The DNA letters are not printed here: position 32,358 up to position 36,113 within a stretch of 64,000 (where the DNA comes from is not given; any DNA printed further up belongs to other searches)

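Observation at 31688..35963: Orphan giant prepilin-like protein (1151 aa) with a small Cys-rich partner and no pilus machinery nearby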

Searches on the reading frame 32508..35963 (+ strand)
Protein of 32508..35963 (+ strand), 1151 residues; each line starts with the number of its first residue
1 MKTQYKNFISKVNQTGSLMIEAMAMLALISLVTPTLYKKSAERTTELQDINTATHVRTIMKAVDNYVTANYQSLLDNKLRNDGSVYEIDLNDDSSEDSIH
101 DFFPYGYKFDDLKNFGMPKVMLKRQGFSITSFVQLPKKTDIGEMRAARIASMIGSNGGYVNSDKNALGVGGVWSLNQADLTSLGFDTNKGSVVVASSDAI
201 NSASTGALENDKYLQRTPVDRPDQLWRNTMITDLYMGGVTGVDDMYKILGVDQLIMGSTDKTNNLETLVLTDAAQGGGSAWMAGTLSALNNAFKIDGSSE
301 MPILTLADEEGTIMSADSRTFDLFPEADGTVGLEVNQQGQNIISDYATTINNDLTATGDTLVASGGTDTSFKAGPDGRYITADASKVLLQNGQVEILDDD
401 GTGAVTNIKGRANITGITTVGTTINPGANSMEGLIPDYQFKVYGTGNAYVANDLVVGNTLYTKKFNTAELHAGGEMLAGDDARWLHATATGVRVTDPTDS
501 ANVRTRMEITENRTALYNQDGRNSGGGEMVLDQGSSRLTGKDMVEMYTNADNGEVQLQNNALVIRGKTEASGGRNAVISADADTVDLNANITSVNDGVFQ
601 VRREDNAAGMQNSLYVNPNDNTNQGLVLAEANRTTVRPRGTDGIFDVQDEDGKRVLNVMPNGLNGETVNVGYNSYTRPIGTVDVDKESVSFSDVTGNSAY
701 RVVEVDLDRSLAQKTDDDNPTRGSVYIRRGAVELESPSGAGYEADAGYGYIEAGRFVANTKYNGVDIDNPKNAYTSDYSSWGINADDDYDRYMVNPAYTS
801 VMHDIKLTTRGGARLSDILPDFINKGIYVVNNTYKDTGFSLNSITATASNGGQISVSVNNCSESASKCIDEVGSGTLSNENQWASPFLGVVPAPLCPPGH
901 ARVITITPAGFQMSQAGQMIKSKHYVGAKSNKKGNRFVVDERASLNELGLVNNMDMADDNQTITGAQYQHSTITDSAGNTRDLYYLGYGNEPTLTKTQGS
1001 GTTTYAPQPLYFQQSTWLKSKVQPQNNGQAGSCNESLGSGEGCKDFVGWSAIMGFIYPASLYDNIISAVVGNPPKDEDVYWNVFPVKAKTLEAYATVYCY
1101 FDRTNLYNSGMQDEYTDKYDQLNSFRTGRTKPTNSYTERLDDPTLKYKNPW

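Call 4: search_protein_families(library=pfam, proteins=[window:32508-35963:+], max_evalue=0.1)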
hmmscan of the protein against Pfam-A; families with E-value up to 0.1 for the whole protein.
window:32508-35963:+ (1151 aa): 1 family
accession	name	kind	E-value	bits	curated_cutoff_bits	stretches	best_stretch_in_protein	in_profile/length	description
PF16775.10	ZoocinA_TRD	-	0.065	13.8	27.4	0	169-215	12-56/106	Target recognition domain of lytic exoenzyme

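Call 5: find_homologous_proteins(query=window:32508-35963:+)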
Query window:32508-35963:+ (1151 aa): 276 proteins with E <= 0.001 among 8000 candidates; the best 120 are listed.
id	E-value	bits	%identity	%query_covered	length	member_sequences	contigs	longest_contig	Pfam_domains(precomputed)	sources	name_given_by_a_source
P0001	0.0e+0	2591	100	100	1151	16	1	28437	-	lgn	-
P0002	0.0e+0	2185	85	100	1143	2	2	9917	-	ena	-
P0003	0.0e+0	2160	85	100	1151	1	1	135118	-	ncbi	-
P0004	0.0e+0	2139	84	100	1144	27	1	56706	-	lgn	-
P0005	0.0e+0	1633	67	100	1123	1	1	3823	-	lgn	-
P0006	0.0e+0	1633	67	100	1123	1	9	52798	-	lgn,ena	-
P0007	0.0e+0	1632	67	100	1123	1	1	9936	-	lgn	-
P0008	0.0e+0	1632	67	100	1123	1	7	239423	-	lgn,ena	-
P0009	0.0e+0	1631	67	100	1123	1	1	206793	-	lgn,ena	-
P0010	0.0e+0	1631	67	100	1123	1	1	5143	-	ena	-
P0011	0.0e+0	1631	67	100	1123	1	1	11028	-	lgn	-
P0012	0.0e+0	1631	67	100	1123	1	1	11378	-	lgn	-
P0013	0.0e+0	1630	67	100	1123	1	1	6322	-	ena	-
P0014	0.0e+0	1630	67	100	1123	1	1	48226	-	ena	-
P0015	0.0e+0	1630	67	100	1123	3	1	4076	-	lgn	-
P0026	0.0e+0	1605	66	100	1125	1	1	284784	-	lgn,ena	-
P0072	0.0e+0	1083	52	100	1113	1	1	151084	-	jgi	-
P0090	2.7e-219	749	42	100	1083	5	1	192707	-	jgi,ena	-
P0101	5.8e-203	695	48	45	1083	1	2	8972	-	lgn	-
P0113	3.8e-195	669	38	100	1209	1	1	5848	-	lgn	-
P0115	5.9e-193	662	40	100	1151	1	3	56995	-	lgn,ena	-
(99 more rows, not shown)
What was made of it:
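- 32508..35963 (+): Giant protein G: 1151 aa, a PilV-class modular type IV pilin-like protein. Full-length homologues, 38-100% identical among the 120 listed and 1083-1209 aa long: call 5.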

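Call 6: search_protein_families(library=ncbifam, proteins=[window:32508-35963:+], max_evalue=1)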
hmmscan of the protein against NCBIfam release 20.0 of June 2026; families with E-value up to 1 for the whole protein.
window:32508-35963:+ (1151 aa): 0 families

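Call 9: find_encoding_contigs(protein=P0026, flank=10000, max_places=3)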
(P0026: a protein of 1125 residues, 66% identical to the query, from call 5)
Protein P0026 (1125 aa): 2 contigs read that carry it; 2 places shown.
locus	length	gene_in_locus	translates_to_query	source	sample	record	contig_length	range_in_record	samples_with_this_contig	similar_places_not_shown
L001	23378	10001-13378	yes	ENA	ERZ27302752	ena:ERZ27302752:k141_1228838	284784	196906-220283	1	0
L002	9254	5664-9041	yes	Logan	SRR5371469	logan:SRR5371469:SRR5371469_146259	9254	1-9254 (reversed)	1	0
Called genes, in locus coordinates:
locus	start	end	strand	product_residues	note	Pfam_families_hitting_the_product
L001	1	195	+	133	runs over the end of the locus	PF04379:DUF525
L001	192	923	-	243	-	PF00308:Bac_DnaA (faint), PF22688:Hda_lid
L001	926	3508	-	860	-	PF13188:PAS_8 (faint), PF13426:PAS_9 (faint), PF00989:PAS (faint), PF08448:PAS_4 (weak), PF00512:HisKA, PF02518:HATPase_c, PF00072:Response_reg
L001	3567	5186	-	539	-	PF02878:PGM_PMM_I, PF02879:PGM_PMM_II, PF02880:PGM_PMM_III, PF24947:PGM1_C_vert_fung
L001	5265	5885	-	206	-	PF09140:MipZ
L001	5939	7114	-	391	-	PF13354:Beta-lactamase2, PF00768:Peptidase_S11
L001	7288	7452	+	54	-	-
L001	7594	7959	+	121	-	-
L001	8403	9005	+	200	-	PF00881:Nitroreductase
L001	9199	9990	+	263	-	-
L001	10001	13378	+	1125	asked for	-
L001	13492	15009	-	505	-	PF00587:tRNA-synt_2b, PF03129:HGTP_anticodon, PF09180:ProRS-C_1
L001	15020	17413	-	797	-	PF01588:tRNA_bind, PF03483:B3_4, PF03484:B5, PF17759:tRNA_synthFbeta, PF03147:FDX-ACB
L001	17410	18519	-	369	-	PF02912:Phe_tRNA-synt_N, PF01409:tRNA-synt_2d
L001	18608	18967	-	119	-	PF00453:Ribosomal_L20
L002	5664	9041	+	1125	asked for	-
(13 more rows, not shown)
